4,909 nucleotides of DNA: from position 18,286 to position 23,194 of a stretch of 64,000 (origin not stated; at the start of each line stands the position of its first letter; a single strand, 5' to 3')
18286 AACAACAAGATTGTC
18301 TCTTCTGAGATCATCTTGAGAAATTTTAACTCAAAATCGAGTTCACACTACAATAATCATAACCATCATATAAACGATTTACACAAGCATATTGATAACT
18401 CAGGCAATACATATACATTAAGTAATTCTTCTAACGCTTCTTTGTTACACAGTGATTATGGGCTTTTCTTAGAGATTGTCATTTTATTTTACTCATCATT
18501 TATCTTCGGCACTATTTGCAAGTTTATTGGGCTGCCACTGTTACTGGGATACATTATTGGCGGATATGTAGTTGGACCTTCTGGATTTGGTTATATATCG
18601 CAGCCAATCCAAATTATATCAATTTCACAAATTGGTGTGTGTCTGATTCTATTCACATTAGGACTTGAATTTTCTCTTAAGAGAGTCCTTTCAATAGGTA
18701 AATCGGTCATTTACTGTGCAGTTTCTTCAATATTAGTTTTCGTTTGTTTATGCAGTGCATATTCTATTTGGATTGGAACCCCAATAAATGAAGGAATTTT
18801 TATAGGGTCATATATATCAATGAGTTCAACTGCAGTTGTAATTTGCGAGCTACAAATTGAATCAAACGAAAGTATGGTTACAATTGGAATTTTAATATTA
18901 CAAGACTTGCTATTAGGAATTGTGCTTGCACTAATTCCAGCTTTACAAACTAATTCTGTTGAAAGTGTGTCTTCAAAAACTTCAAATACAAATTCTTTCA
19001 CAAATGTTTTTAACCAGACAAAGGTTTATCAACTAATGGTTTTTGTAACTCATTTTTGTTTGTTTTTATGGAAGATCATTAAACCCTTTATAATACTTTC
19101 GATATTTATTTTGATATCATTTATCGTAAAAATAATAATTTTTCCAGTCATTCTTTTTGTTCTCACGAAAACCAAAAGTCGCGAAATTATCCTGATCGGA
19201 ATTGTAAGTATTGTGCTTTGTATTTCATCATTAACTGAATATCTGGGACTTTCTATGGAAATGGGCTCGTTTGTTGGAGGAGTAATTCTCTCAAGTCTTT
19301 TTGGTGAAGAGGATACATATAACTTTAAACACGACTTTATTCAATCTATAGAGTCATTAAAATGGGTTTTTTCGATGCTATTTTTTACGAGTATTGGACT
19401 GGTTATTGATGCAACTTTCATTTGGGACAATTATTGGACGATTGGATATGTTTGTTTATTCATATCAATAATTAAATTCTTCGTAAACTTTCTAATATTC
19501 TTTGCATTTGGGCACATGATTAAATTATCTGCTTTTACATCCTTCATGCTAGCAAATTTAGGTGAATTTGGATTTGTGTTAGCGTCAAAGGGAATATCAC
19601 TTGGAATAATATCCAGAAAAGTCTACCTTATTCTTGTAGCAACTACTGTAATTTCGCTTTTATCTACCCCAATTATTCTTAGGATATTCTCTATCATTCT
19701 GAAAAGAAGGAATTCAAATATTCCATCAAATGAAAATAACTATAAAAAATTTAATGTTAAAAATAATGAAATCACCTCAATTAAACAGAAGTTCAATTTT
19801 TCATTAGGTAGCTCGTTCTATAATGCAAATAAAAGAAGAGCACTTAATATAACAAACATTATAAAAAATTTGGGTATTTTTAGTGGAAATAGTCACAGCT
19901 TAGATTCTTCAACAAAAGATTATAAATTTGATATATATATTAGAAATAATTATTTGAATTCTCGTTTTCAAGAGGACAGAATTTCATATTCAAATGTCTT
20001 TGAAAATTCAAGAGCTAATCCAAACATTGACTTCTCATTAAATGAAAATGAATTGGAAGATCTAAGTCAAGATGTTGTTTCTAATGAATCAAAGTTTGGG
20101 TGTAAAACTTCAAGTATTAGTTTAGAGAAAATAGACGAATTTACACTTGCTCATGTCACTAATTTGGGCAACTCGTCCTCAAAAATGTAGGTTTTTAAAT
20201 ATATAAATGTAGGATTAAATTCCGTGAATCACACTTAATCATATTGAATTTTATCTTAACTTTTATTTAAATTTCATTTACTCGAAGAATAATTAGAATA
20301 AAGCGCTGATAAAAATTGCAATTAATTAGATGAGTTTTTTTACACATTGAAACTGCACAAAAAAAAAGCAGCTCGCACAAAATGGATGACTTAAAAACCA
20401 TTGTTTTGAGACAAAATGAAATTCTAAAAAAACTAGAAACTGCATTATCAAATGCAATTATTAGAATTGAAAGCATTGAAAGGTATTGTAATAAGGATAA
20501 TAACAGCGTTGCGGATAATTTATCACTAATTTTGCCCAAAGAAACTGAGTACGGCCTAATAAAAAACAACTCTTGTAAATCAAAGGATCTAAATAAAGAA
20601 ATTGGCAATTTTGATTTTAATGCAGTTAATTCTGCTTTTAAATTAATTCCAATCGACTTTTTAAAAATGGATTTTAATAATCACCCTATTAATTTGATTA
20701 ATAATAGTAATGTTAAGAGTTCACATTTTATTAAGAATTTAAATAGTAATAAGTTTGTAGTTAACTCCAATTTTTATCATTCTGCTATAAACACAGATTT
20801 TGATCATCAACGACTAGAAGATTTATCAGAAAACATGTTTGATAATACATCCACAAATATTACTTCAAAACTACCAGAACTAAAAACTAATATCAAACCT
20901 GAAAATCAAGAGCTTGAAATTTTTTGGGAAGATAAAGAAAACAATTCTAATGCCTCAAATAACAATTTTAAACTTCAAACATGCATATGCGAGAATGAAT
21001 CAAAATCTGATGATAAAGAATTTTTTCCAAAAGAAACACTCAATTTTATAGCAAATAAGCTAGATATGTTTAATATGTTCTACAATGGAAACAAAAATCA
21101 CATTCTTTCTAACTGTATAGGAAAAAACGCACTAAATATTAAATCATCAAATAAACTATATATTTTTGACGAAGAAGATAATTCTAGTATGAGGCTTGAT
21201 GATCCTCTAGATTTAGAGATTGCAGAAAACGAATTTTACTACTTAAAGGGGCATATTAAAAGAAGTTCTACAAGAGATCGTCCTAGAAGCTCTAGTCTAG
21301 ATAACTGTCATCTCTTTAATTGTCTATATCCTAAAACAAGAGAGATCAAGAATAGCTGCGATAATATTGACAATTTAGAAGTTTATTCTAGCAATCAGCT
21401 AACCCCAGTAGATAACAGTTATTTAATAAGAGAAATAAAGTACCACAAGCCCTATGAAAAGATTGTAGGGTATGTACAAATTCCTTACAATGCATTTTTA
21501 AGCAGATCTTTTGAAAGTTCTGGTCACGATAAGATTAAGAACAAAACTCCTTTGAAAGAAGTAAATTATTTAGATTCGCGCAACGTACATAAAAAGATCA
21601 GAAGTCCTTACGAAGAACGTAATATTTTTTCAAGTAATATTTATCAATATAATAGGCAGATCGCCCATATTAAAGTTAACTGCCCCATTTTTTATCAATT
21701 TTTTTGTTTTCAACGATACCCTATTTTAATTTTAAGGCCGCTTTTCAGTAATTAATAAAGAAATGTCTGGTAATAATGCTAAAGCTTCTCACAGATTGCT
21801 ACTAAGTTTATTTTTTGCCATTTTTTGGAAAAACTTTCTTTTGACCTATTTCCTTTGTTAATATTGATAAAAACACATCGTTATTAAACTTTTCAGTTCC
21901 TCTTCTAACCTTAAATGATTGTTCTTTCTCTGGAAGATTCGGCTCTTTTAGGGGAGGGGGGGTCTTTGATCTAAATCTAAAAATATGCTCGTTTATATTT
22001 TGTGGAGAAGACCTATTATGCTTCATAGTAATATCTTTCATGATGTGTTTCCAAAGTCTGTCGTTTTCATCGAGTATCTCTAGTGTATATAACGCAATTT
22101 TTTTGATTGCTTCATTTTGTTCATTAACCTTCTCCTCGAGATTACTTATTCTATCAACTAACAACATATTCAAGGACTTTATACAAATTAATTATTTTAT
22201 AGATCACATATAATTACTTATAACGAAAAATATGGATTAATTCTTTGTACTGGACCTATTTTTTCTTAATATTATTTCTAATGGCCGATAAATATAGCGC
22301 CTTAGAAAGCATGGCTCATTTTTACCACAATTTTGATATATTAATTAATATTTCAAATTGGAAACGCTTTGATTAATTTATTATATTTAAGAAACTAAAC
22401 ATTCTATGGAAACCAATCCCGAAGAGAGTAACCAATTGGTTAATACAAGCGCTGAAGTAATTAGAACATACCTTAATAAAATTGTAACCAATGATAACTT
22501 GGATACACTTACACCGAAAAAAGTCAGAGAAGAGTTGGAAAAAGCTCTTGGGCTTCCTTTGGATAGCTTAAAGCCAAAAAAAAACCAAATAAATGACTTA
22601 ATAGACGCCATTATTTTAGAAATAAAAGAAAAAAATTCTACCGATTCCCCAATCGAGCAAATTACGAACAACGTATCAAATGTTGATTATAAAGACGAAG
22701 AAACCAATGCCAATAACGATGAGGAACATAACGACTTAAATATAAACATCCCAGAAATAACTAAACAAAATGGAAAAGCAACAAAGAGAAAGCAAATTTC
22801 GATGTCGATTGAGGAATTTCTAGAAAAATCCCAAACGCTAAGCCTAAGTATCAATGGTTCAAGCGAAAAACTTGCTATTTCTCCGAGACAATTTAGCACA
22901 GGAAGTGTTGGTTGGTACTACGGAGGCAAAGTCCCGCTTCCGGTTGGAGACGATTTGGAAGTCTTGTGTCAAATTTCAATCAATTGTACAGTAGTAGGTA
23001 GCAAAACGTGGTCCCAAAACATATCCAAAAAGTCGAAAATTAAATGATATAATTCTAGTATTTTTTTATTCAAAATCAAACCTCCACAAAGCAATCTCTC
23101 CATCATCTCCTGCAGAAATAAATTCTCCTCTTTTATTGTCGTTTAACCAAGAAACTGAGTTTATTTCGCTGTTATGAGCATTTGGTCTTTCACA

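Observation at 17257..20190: Unusual fusion: extracellular IPT/TIG-like Ig domains fused to a KefB/KEA-type (CPA2) cation:proton antiporter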

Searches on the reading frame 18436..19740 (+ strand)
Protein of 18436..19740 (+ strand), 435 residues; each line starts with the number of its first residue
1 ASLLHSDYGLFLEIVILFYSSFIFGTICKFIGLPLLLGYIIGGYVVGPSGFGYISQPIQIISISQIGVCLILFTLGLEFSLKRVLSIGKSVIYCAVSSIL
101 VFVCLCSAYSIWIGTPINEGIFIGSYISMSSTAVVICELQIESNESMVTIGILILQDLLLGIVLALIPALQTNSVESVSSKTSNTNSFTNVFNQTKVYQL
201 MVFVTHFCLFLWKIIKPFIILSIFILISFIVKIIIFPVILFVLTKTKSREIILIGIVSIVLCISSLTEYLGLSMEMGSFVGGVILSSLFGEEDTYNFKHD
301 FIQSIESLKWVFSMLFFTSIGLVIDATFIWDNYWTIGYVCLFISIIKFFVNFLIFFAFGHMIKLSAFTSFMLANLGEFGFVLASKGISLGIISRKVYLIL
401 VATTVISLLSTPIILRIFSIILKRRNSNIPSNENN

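Call 23: search_solved_structures(query=window:18436-19740:+, max_evalue=0.001, show_alignments=2)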
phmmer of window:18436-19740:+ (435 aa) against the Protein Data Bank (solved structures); distinct sequences matched with E-value up to 0.001: 5.
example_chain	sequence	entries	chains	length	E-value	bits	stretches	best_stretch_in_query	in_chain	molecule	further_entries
8bxg_A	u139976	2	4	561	9.9e-19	71.2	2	13-177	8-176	Glutathione-regulated potassium-efflux system protein KefC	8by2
9emb_A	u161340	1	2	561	5.4e-18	68.8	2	13-177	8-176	Glutathione-regulated potassium-efflux system protein KefC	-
4bwz_A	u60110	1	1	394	3.8e-15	59.4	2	11-176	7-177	NA(+)/H(+) ANTIPORTER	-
5bz2_A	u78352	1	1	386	4e-15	59.3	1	11-176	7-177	Na(+)/H(+) antiporter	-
5bz3_A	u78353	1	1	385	1.7e-14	57.3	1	11-176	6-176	Na(+)/H(+) antiporter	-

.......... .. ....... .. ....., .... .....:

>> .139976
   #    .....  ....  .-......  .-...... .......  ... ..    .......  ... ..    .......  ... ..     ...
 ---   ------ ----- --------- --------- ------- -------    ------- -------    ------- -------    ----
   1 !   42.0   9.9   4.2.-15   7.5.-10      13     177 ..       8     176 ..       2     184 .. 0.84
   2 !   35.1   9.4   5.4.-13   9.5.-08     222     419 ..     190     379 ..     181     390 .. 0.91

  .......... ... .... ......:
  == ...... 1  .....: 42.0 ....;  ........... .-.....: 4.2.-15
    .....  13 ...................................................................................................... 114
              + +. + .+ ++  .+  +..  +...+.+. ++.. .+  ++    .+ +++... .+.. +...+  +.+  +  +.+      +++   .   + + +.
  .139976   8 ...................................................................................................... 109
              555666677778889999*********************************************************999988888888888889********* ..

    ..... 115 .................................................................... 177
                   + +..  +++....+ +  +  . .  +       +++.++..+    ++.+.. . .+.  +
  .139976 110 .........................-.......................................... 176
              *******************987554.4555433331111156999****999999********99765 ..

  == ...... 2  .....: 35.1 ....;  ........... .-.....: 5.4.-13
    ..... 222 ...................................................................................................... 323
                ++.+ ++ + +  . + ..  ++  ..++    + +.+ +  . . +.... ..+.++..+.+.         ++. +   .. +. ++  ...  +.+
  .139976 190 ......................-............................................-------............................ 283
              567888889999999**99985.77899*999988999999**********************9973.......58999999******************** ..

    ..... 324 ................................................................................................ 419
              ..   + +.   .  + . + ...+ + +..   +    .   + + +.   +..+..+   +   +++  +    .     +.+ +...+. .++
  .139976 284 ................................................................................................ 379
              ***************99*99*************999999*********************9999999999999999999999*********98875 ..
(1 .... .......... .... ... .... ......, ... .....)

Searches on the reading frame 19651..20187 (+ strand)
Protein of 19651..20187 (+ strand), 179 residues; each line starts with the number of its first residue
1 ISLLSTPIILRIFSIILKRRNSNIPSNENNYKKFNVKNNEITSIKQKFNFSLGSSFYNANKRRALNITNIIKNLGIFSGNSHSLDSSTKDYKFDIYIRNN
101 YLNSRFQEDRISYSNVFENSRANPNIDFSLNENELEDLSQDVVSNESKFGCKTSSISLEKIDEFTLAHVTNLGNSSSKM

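Call 3: search_protein_families(library=pfam, proteins=[window:19651-20187:+], max_evalue=1)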
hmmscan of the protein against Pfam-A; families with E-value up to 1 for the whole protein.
window:19651-20187:+ (179 aa): 0 families

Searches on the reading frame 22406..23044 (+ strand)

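Call 66: search_protein_families(library=pfam, proteins=[window:22406-23044:+], max_evalue=0.001)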
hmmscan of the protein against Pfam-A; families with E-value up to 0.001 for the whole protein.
window:22406-23044:+ (213 aa): 1 family
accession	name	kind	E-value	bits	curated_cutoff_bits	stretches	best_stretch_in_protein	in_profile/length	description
PF08766.16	DEK_C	-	8.3e-11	42.1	24.8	1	16-70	3-54/54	DEK C terminal domain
